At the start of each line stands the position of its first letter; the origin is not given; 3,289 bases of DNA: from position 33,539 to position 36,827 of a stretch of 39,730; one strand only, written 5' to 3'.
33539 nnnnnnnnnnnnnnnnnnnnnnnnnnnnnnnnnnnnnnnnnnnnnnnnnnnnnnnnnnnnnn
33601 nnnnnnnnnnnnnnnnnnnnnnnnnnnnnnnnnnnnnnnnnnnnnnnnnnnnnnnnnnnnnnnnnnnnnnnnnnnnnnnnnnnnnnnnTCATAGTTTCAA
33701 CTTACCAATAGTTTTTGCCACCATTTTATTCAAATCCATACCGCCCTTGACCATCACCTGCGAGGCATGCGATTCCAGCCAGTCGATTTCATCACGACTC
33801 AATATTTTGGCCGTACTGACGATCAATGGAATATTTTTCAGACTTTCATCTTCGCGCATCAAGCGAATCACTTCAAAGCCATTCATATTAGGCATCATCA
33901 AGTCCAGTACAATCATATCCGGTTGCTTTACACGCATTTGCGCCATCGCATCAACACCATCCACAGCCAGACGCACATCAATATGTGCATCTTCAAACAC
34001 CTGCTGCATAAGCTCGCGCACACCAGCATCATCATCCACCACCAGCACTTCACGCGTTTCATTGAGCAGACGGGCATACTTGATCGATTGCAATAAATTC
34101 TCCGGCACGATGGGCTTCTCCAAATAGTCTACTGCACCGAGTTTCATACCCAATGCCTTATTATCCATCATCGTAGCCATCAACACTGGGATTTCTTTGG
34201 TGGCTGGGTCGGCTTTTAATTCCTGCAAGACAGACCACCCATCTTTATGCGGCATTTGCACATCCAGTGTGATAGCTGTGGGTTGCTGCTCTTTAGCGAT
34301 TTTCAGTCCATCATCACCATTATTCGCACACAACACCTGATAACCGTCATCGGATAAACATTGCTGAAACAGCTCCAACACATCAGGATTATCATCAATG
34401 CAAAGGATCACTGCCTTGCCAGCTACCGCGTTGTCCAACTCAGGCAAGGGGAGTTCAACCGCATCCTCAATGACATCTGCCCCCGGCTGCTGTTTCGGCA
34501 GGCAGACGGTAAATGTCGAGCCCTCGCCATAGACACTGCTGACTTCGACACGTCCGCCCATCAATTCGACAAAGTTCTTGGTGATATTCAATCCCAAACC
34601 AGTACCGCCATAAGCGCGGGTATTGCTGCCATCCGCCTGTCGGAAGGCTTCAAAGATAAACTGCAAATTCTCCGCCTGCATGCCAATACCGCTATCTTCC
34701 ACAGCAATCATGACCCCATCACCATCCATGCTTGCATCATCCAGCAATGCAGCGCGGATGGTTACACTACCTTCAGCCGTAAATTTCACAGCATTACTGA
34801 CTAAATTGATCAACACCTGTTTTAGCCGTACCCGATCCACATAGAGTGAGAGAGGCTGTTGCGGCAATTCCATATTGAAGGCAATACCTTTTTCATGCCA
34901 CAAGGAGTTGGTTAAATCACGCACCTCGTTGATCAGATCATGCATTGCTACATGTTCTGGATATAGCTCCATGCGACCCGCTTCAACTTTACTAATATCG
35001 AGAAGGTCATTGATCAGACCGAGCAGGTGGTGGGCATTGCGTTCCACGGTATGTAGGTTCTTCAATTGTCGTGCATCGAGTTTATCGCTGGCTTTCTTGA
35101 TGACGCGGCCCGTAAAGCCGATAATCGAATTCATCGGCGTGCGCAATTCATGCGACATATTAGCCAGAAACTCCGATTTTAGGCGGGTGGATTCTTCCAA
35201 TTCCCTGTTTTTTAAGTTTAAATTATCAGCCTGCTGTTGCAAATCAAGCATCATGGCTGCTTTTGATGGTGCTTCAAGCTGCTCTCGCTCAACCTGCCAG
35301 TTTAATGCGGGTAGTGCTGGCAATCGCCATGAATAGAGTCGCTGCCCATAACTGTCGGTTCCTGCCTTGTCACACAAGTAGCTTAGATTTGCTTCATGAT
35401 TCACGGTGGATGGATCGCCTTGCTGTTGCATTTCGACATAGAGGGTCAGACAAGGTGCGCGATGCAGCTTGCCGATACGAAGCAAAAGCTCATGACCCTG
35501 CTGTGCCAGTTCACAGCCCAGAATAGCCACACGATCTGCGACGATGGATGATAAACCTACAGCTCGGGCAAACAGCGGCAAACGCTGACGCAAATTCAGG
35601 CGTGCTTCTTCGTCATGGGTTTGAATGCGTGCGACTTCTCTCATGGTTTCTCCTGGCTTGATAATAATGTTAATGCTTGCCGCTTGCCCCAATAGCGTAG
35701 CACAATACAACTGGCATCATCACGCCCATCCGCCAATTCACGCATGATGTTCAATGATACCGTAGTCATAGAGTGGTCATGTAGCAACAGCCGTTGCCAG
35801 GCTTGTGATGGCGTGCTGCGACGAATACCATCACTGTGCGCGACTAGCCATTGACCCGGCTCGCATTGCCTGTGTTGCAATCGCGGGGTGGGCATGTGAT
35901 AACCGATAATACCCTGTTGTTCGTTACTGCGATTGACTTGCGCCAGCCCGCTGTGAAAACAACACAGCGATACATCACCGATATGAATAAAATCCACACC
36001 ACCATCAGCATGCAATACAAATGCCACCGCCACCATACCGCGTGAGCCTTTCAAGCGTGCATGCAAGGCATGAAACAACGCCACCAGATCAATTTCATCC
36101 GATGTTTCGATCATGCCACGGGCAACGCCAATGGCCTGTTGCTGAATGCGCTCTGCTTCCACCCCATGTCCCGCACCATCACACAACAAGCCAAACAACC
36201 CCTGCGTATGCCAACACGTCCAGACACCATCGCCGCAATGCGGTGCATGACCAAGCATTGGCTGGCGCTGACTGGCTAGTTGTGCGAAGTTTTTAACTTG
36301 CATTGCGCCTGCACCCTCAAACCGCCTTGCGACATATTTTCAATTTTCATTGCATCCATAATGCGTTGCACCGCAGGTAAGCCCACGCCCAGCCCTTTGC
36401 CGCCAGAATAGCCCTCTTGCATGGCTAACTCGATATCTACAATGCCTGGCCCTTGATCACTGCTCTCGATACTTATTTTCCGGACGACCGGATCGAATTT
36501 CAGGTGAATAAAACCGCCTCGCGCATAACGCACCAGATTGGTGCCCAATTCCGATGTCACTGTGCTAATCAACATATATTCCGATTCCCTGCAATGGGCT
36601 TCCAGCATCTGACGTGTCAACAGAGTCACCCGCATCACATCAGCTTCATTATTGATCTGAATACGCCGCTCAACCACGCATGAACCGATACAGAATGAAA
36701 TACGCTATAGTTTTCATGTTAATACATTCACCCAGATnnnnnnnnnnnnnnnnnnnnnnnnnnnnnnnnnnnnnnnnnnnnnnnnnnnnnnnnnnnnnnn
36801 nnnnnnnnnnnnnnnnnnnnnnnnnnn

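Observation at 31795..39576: Nine-gene translationally coupled operon: complete stressosome module (RsbR-S-T-X) embedded in a three-kinase, seven-receiver phosphorelay with no output domain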

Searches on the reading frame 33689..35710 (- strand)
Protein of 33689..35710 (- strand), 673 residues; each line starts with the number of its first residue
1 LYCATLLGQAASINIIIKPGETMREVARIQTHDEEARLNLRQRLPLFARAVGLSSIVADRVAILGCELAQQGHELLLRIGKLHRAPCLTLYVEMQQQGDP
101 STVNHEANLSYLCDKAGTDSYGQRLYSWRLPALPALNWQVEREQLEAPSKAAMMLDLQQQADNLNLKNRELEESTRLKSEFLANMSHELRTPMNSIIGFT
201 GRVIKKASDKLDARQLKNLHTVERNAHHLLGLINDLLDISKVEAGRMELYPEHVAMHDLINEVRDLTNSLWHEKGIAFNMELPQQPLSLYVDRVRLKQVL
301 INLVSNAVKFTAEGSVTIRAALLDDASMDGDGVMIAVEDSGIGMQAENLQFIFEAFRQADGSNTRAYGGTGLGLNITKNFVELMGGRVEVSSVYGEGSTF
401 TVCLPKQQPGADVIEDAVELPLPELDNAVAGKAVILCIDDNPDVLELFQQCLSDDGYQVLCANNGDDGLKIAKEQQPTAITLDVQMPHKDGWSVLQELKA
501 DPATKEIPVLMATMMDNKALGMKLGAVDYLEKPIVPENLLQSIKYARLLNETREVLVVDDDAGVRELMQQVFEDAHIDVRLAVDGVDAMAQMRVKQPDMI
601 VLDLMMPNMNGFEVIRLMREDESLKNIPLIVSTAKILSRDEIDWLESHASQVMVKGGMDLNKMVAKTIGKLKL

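Call 5: search_protein_families(library=pfam, proteins=[window:33689-35710:-], max_evalue=0.01)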
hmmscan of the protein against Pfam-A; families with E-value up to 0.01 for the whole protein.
window:33689-35710:- (673 aa): 4 families
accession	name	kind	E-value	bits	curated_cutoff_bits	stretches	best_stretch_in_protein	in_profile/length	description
PF00072.30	Response_reg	-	3e-44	150.1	30.2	2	435-543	1-110/111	Response regulator receiver domain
PF02518.31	HATPase_c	-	3e-29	102.1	26.4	1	292-407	2-110/111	Histidine kinase-, DNA gyrase B-, and HSP90-like ATPase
PF00512.31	HisKA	-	4.3e-18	65.5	26.9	1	178-245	2-66/66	His Kinase A (phospho-acceptor) domain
PF13589.12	HATPase_c_3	-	0.0024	18.4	25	0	296-375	3-78/137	Histidine kinase-, DNA gyrase B-, and HSP90-like ATPase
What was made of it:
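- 33689..35259 (-): g6 remainder: helical linker, HisKA, HATPase_c, REC and REC (the full protein is 651 aa, starting at ATG 35644). Pfam HisKA 4.3e-18, HATPase_c 3e-29 and Response_reg x2 3e-44 (call 5).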

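Call 6: search_protein_families(library=ncbifam, proteins=[window:33689-35644:-], max_evalue=0.01)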
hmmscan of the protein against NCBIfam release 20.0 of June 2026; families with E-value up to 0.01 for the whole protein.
window:33689-35644:- (651 aa): 163 families (the best 25 are shown)
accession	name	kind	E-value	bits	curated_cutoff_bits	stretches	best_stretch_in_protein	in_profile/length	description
NF008318.0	PRK11107.1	equivalog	6e-97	325.7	890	3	138-385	275-519/920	two-component sensor histidine kinase BarA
NF038297.2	hybrid_HK_HrmK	equivalog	3.6e-92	310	725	2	131-517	210-600/607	hybrid histidine kinase/response regulator HrmK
NF041947.1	LuxQ_Vibrio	equivalog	4.2e-87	292.9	1200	2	132-522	451-836/843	quorum-sensing autoinducer 2 sensor kinase/phosphatase LuxQ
TIGR02956.1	TMAO_torS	equivalog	4.8e-83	279.8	676.5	2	138-522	446-817/967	TMAO reductase system sensor histidine kinase/response regulator TorS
NF045901.1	HisKinLetSLeg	equivalog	1.4e-77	261.5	1650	3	138-423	275-549/906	two-component system sensor histidine kinase LetS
NF047465.1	hybrid_HK_LvrA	exception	7.4e-76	255.8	1200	2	135-523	181-582/819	hybrid histidine kinase/response regulator LvrA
NF008302.0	PRK11091.1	equivalog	6e-75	252.9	838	2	147-523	274-641/779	aerobic respiration two-component sensor histidine kinase ArcB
NF011874.0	PRK15347.1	equivalog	1e-67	229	852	3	137-386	379-616/921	two component system sensor kinase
NF008099.0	PRK10841.1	equivalog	4.6e-62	210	920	3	149-384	463-690/949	two-component system sensor histidine kinase RcsC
NF046044.1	PnpS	equivalog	8.7e-58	196.2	400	1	151-383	165-390/390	two-component system histidine kinase PnpS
NF041832.1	near_NosP_CTERM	subfamily_domain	1.6e-57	195.3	400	2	154-521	5-366/370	NahK/ErcS family hybrid sensor histidine kinase/response regulator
NF041880.1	EPS_EpsF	equivalog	5.7e-55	186.7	900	3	151-383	269-492/492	response regulator EpsF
NF007420.1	PRK09959.1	equivalog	6.7e-54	182.9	1995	2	145-512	701-1061/1197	acid-sensing system histidine kinase EvgS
NF047874.1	MASE3_PAS_HK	subfamily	1.4e-53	182.7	560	1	136-386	378-627/655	MASE3 domain-containing sensor histidine kinase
NF040691.1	MtrAB_MtrB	equivalog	4.4e-52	177.7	450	1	135-397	250-504/507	MtrAB system histidine kinase MtrB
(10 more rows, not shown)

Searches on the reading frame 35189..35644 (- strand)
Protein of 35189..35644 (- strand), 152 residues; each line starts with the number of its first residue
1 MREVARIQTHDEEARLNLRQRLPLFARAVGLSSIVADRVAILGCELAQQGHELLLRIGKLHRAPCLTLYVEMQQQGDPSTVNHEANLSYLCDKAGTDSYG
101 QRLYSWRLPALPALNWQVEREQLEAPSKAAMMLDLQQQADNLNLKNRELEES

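Call 24: search_protein_families(library=pfam, proteins=[window:35189-35644:-], max_evalue=10)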
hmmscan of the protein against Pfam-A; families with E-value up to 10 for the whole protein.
seq(152 aa): 1 family
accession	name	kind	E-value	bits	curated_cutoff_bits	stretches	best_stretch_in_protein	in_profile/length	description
PF15660.11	Imm75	-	0.19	12.5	25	1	80-107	39-67/84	Putative Immunity protein 75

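Call 25: find_homologous_proteins(query=window:35207-35644:-, max_evalue=0.01)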
Query seq(146 aa) (146 aa): 1 proteins with E <= 0.01 among 46 candidates.
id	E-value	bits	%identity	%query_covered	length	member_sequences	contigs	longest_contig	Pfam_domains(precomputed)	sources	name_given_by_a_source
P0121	3.4e-40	155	57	100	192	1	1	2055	PF00512.32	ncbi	ncbi:MAG: histidine kinase dimerization/phospho-acceptor domain-containing protein, partial [Maripro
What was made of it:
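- Tried and rejected: A word-indexed search with the g6 N-domain returned one protein (call 25).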

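Call 40: search_protein_representatives(alignment_id=A4)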
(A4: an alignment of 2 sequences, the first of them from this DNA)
Query: 2 sequences, 135 profile positions. Proteins with E-value up to 0.001 (for the whole library): 3; up to 1e-10: 2; up to 1e-30: 2. The best 3 are listed.
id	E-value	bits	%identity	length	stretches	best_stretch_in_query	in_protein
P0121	2.6e-73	260.7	-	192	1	1-135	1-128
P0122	2.0e-38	147.7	-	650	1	1-135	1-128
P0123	1.4e-07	47.9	-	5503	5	46-105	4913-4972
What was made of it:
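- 35260..35644 (-): g6 N-terminal domain (residues 1-~128): an RsbT/RsbW-like GHKL fold with no ATP-binding motifs. This is the proposed stressosome-coupling domain. Only 3 hits were found among 1.84e9 representative proteins (call 40).
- Tried and rejected: The exhaustive HMMER search of 1.84e9 representatives returned three (call 40).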

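Call 43: predict_structure(alignment_id=A4)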
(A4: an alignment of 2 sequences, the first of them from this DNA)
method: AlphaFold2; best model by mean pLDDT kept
length: 135 residues; sequences in the alignment: 2
mean_pLDDT: 81.0   pTM: 0.75
mean pLDDT of the five models: 81.0, 80.7, 64.8, 62.5, 36.2
residues with pLDDT >= 90: 41; 70-90: 71; 50-70: 18; < 50: 5
segments of 3 or more residues with pLDDT < 50: 133-135
pLDDT, mean of each block of 10 residues (from residue 1): 83 82 90 92 86 87 90 61 76 89 91 79 65 43
secondary structure, 60 per line:
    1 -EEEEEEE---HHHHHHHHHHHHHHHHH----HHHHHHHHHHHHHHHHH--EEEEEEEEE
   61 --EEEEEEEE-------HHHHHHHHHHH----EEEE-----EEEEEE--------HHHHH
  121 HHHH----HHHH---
elements in order: E2-8 H12-28 H33-49 E52-60 E63-70 H78-88 E93-96 E102-107 H116-124 H129-132
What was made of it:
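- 35260..35644 (-): AF2 pLDDT 81 (call 43).
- On RsbU_N-coupled effector: The predicted structure contains five beta-strands (call 43).
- AF2 model with pLDDT 81 and topology b-a-a-b-b-a-b-b-a (call 43).
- Tried and rejected: RsbU_N as the coupling domain was rejected (calls 24, 43).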

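Call 45: fold_search(model_id=the predicted structure, library=pdb)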
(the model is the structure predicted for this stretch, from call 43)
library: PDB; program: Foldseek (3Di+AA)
matches with E <= 10: 591; with E <= 0.001: 0
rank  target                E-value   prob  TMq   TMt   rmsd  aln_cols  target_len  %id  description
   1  6m36_G                3.6e-03  1.00  0.50  0.62   3.9       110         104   15  The crystal structure of B. subtilis RsbV/RsbW complex in the monoclinic crystal form (released 2020-07-15)
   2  6m37_C                3.6e-03  0.99  0.42  0.47   5.6       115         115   13  The crystal structure of B. subtilis RsbV/RsbW complex in the hexagonal crystal form (released 2020-07-15)
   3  6m36_A                4.0e-03  1.00  0.49  0.61   4.0       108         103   16  The crystal structure of B. subtilis RsbV/RsbW complex in the monoclinic crystal form (released 2020-07-15)
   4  8jzt_D                4.0e-03  1.00  0.48  0.50   4.6       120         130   12  The sigF and anti-sigma factor complex (released 2024-10-16)
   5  8ih8_D                5.5e-03  1.00  0.51  0.53   5.1       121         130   13  anti-sigmaF factor and Anti-sigmaF factor antagonist complex(usfx-RsfB) (released 2024-02-28)
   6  6m36_C                1.3e-02  0.98  0.41  0.49   5.5       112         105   16  The crystal structure of B. subtilis RsbV/RsbW complex in the monoclinic crystal form (released 2020-07-15)
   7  8jzt_B                1.4e-02  0.99  0.46  0.47   5.8       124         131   14  The sigF and anti-sigma factor complex (released 2024-10-16)
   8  6m37_A                1.5e-02  0.91  0.37  0.41   6.3       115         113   16  The crystal structure of B. subtilis RsbV/RsbW complex in the hexagonal crystal form (released 2020-07-15)
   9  6m36_E                1.7e-02  1.00  0.50  0.64   4.3       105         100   14  The crystal structure of B. subtilis RsbV/RsbW complex in the monoclinic crystal form (released 2020-07-15)
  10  8ih8_C                1.7e-02  0.99  0.48  0.50   5.3       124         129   14  anti-sigmaF factor and Anti-sigmaF factor antagonist complex(usfx-RsfB) (released 2024-02-28)
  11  1th8_A                1.9e-02  1.00  0.50  0.50   4.6       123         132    7  Crystal Structures of the ADP and ATP bound forms of the Bacillus Anti-sigma factor SpoIIAB in complex with the Anti-a (released 2004-06-15)
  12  8jzt_F                2.3e-02  0.98  0.46  0.47   5.4       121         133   13  The sigF and anti-sigma factor complex (released 2024-10-16)
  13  1tid_A                3.1e-02  0.99  0.49  0.49   4.4       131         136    8  Crystal Structures of the ADP and ATP bound forms of the Bacillus Anti-sigma factor SpoIIAB in complex with the Anti-a (released 2004-06-15)
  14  6m36_I                3.8e-02  0.98  0.47  0.58   4.3       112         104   15  The crystal structure of B. subtilis RsbV/RsbW complex in the monoclinic crystal form (released 2020-07-15)
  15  1tid_C                4.8e-02  0.98  0.49  0.50   5.1       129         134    9  Crystal Structures of the ADP and ATP bound forms of the Bacillus Anti-sigma factor SpoIIAB in complex with the Anti-a (released 2004-06-15)
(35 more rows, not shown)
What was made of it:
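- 35260..35644 (-): The Foldseek top 15 are all RsbW/UsfX/SpoIIAB (call 45).
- The Foldseek top 15 are all RsbW, UsfX or SpoIIAB (call 45).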

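Call 48: find_related_loci(query=A3, collection=genome_contigs, flank=10000)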
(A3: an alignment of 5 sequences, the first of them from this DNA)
Query A3 (152 aa) in genome_contigs; peptide patterns used: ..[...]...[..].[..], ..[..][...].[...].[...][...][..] (x = any residue, [..] = any of these).
48 stretches matched a pattern; 3 encode a relative of the query (tblastn E <= 1e-3); 3 distinct loci.
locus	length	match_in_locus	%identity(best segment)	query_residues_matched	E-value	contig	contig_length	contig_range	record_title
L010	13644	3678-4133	82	1-152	8e-86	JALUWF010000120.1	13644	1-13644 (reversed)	MAG: Mariprofundus sp. isolate 131-447_maxbin2_scaf2bin.013 131-447_scaffold_2543_c1, whole genome shotgun sequence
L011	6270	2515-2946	74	1-152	1e-73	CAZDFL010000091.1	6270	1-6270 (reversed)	MAG TPA_asm: uncultured Zetaproteobacteria bacterium isolate binchicken_co253_54 genome assembly, contig: NODE_11002_len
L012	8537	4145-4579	51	1-152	1e-44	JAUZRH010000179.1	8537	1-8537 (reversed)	MAG: Mariprofundus sp. isolate 12ROV9_HD23C-AMOR20_M1620 AMOR20_M1620_contig179, whole genome shotgun sequence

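Call 58: find_homologous_proteins(query=A7, max_evalue=0.001)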
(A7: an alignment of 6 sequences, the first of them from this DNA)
Query A7 (6 sequences) (135 aa, profile of the alignment): 9 proteins with E <= 0.001 among 2825 candidates.
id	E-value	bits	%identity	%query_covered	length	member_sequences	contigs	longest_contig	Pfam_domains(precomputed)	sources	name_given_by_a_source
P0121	7.5e-52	193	58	100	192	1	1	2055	PF00512.32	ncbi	ncbi:MAG: histidine kinase dimerization/phospho-acceptor domain-containing protein, partial [Maripro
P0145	4.5e-37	145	-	-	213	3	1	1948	PF00989.32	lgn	-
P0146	2.7e-29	120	47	11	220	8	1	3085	-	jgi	jgi:hypothetical protein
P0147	1.4e-28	117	-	-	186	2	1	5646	-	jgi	jgi:hypothetical protein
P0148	3.8e-25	106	-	-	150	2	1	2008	-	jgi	-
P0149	5.1e-12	64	-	-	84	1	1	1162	-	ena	-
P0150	2.8e-11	61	-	-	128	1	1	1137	-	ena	-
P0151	6.8e-11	60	-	-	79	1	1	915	-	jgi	jgi:hypothetical protein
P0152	1.2e-7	50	-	-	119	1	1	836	-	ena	-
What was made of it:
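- Tried and rejected: A profile search with the mixed alignment A7 returned only nine hits, all but one of them short fragments of the wider family (call 58).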

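Call 80: search_protein_families(library=ncbifam, proteins=[window:35240-35644:-], max_evalue=1)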
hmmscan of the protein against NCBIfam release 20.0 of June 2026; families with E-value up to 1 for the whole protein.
seq(135 aa): 0 families
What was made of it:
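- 35260..35644 (-): No Pfam or NCBIfam hit (calls 24, 80).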

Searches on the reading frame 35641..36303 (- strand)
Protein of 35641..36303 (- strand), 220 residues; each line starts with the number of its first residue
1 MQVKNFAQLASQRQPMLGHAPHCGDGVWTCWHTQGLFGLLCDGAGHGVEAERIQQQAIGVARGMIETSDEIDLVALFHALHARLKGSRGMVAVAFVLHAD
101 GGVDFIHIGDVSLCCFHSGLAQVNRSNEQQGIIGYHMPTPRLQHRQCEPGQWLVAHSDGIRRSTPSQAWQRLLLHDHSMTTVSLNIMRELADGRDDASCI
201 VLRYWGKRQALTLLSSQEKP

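Call 5: search_protein_families(library=pfam, proteins=[window:35641-36303:-], max_evalue=0.01)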
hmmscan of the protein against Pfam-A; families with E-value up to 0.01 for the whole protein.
window:35641-36303:- (220 aa): 1 family
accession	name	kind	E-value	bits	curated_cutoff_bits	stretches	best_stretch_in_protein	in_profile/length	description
PF07228.17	SpoIIE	-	1.4e-09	38.7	25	1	39-204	8-191/192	Stage II sporulation protein E (SpoIIE)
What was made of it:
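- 35641..36303 (-): g5: RsbX, a single-domain PP2C feedback phosphatase (220 aa) that overlaps rsbT by 28 nt. Pfam SpoIIE 1.4e-9 (call 5).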

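Call 6: search_protein_families(library=ncbifam, proteins=[window:35641-36303:-], max_evalue=0.01)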
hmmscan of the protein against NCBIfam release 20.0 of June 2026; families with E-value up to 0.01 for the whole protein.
window:35641-36303:- (220 aa): 0 families

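Call 93: search_solved_structures(query=window:35641-36303:-, max_evalue=0.01, show_alignments=1)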
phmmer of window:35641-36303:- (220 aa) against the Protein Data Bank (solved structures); distinct sequences matched with E-value up to 0.01: 1.
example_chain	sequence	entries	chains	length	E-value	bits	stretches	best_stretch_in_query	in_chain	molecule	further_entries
3zt9_A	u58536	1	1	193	7.7e-09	38.5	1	23-198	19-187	Stage II sporulation protein E (SpoIIE)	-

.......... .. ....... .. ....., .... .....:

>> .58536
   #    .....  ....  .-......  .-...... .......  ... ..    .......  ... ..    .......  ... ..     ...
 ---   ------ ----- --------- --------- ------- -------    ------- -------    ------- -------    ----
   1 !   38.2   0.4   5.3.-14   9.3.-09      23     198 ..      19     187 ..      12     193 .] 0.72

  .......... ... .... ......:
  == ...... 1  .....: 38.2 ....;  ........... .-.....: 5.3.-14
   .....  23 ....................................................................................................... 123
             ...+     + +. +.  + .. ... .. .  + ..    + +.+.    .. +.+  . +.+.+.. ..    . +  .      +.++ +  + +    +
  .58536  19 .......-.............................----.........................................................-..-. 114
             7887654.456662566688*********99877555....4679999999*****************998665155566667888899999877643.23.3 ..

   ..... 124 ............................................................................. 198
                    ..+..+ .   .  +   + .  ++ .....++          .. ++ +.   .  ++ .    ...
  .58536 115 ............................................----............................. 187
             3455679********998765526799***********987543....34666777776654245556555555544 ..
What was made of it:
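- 35641..36303 (-): The only PDB hit is 3ZT9 (7.7e-9), with the CGD, DGxGHG, HSDG and RDD metal motifs aligned (call 93).
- On Stressosome RsbR-RsbS-RsbT-RsbX module: Metal-binding motifs align with 3ZT9 (call 93).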

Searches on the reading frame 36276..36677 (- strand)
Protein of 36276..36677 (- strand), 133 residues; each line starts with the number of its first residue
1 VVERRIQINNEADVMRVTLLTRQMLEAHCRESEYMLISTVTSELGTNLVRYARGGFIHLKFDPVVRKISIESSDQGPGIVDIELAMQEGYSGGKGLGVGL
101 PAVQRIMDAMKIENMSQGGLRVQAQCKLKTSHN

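Call 5: search_protein_families(library=pfam, proteins=[window:36276-36677:-], max_evalue=0.01)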
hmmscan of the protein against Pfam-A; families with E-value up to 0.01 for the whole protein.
window:36276-36677:- (133 aa): 2 families
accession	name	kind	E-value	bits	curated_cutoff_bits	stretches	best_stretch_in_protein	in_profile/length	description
PF13581.12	HATPase_c_2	-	5.5e-08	33.3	27.4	1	17-123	11-124/127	Histidine kinase-like ATPase domain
PF02518.31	HATPase_c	-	1.4e-07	32.4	26.4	1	37-126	6-107/111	Histidine kinase-, DNA gyrase B-, and HSP90-like ATPase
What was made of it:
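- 36276..36677 (-): g4: RsbT, a GHKL Ser/Thr switch kinase (133 aa). Pfam HATPase_c_2 5.5e-8 (call 5).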

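Call 6: search_protein_families(library=ncbifam, proteins=[window:36276-36677:-], max_evalue=0.01)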
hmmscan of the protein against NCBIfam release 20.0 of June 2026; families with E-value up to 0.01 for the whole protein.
window:36276-36677:- (133 aa): 6 families
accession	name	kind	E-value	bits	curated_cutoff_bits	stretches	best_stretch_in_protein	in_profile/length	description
TIGR01925.2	spIIAB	equivalog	9.6e-09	35.3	135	1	32-126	33-134/137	anti-sigma F factor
NF007004.0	PRK09467.1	equivalog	2e-05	23.6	415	1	35-128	333-436/440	two-component system sensor histidine kinase EnvZ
NF041832.1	near_NosP_CTERM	subfamily_domain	0.0018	17.4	400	1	29-111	113-204/370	NahK/ErcS family hybrid sensor histidine kinase/response regulator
NF007664.1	PRK10337.1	equivalog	0.002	16.8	475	1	6-123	315-439/442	quorum sensing histidine kinase QseC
NF041045.1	RsbA_anti_sig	subfamily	0.0038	16.5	210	1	26-125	204-301/303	anti-sigma factor RsbA family regulatory protein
NF012226.0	AdeS_HK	equivalog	0.0092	15.2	500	0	16-81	234-294/353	two-component sensor histidine kinase AdeS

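Call 94: search_solved_structures(query=window:36276-36677:-, max_evalue=0.01)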
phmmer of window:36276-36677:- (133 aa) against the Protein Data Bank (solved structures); distinct sequences matched with E-value up to 0.01: 0.
